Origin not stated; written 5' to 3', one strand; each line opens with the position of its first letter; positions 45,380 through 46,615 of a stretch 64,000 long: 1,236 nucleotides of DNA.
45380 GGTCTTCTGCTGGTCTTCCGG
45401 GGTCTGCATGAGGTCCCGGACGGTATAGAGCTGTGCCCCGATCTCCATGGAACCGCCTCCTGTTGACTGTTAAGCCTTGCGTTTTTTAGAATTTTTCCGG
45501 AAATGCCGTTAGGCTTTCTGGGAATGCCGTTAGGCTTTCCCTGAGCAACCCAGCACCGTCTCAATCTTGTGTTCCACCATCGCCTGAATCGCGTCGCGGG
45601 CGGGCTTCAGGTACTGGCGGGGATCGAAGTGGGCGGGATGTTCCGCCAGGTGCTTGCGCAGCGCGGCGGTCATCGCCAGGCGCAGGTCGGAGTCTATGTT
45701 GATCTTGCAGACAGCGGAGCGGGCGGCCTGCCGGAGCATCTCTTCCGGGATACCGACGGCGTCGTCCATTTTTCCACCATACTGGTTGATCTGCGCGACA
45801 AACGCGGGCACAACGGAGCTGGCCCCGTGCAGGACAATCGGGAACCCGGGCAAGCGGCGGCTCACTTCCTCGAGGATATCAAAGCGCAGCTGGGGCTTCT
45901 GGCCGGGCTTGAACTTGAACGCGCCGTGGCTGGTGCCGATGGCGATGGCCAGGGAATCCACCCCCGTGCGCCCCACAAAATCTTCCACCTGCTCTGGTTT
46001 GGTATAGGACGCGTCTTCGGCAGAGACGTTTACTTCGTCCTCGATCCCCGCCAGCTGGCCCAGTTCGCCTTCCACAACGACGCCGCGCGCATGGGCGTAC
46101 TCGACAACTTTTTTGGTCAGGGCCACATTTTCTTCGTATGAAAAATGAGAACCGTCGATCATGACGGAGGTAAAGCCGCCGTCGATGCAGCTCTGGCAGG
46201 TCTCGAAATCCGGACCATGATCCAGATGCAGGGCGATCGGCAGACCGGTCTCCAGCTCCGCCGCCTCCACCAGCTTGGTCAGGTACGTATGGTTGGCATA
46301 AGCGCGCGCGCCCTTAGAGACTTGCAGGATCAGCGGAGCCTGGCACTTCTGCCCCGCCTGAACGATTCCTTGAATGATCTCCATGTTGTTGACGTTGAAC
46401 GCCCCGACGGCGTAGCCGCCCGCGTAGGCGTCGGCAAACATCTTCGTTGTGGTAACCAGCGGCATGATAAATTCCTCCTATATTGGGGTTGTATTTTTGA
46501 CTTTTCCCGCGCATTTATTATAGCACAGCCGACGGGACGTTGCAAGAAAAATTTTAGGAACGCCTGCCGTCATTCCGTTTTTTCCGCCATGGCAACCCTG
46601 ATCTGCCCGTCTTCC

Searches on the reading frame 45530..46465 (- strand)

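Call 78: search_protein_families(library=pfam, proteins=[window:45530-46465:-], max_evalue=0.00001)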
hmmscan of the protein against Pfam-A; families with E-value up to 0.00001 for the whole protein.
window:45530-46465:- (311 aa): 1 family
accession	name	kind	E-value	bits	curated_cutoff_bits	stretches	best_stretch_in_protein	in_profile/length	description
PF01116.26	F_bP_aldolase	-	1.3e-100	337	25.5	1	4-310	1-277/277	Fructose-bisphosphate aldolase class-II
